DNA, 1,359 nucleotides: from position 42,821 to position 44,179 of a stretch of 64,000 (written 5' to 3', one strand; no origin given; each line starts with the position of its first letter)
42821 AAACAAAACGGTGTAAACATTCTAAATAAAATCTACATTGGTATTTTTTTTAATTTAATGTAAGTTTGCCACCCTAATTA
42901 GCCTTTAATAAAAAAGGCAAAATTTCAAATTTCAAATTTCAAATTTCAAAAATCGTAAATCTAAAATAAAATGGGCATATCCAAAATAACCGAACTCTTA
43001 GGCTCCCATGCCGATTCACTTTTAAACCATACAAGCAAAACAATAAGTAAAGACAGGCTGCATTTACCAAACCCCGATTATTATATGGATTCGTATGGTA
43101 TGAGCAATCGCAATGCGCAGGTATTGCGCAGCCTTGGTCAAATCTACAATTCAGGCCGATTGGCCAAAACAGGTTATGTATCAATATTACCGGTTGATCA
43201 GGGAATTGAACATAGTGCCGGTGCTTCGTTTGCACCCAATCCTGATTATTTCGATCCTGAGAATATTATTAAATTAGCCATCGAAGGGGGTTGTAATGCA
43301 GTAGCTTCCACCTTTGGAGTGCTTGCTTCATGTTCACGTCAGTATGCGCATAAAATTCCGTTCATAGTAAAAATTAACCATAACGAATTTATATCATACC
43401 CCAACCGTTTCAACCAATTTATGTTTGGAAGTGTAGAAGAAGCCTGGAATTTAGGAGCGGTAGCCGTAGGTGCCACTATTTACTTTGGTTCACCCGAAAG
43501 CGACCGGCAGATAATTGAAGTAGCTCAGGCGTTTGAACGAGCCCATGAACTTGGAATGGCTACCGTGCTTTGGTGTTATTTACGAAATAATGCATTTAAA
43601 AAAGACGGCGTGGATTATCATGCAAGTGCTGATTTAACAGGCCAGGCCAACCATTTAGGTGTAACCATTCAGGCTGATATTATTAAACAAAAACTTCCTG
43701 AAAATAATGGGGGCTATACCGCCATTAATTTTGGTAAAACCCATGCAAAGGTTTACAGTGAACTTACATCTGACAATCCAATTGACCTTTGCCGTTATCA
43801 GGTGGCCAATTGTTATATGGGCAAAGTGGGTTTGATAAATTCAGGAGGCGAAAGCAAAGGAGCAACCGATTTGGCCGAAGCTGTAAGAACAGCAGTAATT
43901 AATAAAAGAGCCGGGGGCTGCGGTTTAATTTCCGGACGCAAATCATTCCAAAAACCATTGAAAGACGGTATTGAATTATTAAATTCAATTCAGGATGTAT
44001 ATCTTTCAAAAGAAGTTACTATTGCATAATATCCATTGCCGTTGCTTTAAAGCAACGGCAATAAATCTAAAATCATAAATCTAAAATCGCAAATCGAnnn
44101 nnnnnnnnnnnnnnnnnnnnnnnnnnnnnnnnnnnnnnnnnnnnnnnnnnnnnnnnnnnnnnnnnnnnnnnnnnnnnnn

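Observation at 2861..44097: Recurrent AT-rich direct-repeat motif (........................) abutting five start codons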

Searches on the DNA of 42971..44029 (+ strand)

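Call 12: search_dna_similar(query=window:42971-44029:+, collection=plasmids, mode=near, max_rows=5)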
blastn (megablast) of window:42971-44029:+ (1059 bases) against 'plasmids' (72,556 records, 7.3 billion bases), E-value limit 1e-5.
No match.

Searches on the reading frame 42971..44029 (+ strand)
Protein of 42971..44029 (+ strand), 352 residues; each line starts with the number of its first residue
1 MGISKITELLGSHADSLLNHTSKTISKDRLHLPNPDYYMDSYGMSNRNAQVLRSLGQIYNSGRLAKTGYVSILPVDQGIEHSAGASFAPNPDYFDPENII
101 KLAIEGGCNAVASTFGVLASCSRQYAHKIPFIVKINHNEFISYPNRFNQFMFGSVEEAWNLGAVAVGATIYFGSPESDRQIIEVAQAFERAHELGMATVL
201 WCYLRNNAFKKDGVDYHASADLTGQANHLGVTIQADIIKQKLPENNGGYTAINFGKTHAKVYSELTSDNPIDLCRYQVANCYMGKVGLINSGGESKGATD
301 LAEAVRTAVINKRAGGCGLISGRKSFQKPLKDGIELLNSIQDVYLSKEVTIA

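Call 13: find_encoding_contigs(protein=window:42971-44029:+, flank=10000, max_places=6)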
Protein window:42971-44029:+ (352 aa): 4 contigs read that carry it; 2 places shown.
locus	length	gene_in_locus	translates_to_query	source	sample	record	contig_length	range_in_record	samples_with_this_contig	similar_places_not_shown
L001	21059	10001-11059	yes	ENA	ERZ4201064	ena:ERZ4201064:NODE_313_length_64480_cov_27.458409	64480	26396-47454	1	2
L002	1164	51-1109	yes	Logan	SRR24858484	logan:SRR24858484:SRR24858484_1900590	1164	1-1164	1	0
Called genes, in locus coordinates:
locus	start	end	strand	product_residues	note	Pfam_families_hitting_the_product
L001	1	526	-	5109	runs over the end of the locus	PF20009:GEVED, PF18911:PKD_4, PF00801:PKD, PF18911:PKD_4, PF00801:PKD, PF18911:PKD_4, PF18911:PKD_4, PF18911:PKD_4, +5 more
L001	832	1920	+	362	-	PF03702:AnmK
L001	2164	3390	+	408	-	PF02812:ELFV_dehydrog_N, PF00208:ELFV_dehydrog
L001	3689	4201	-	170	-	PF01551:Peptidase_M23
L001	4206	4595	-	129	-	PF13585:CHU_C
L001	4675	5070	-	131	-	PF13585:CHU_C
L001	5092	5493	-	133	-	-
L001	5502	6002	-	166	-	-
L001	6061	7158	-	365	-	PF14064:HmuY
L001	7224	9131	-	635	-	PF07715:Plug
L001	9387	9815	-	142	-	PF13673:Acetyltransf_10, PF00583:Acetyltransf_1, PF13508:Acetyltransf_7, PF08445:FR47 (faint)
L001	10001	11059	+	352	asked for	PF01791:DeoC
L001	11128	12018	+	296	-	PF01039:Carboxyl_trans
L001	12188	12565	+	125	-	PF01597:GCV_H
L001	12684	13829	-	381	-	PF07995:GSDH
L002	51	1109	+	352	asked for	PF01791:DeoC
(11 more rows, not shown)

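Call 29: find_related_loci(query=window:42971-44029:+, collection=metagenome_contigs, flank=1500)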
Query window:42971-44029:+ (352 aa) in metagenome_contigs; peptide patterns used: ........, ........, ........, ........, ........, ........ (x = any residue, [..] = any of these).
600 stretches matched a pattern (row limit reached: there are more); 592 encode a relative of the query (tblastn E <= 1e-3); the best 80 are kept; 80 distinct loci.
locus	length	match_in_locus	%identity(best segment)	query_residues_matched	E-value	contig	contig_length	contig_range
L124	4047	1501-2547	80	4-352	0e+0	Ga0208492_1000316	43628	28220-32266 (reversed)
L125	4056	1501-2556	80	1-352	0e+0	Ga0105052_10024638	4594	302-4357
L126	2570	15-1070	80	1-352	0e+0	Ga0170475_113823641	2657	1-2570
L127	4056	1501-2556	80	1-352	0e+0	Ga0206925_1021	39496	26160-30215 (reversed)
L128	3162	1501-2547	78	4-352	0e+0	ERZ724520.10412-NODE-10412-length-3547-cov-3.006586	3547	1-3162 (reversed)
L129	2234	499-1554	78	1-352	0e+0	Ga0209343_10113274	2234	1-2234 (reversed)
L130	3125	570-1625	78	1-352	0e+0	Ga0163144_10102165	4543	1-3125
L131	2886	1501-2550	78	3-352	0e+0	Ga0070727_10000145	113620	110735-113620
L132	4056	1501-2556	79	1-352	0e+0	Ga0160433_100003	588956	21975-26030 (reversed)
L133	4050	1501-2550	77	3-352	0e+0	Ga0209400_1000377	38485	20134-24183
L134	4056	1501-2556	77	1-352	0e+0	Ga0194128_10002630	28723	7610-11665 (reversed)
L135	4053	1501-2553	78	1-352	0e+0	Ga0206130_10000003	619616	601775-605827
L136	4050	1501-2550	81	3-352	0e+0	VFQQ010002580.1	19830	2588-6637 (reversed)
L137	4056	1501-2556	76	1-352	0e+0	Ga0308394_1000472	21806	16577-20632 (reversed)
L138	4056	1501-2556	76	1-352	0e+0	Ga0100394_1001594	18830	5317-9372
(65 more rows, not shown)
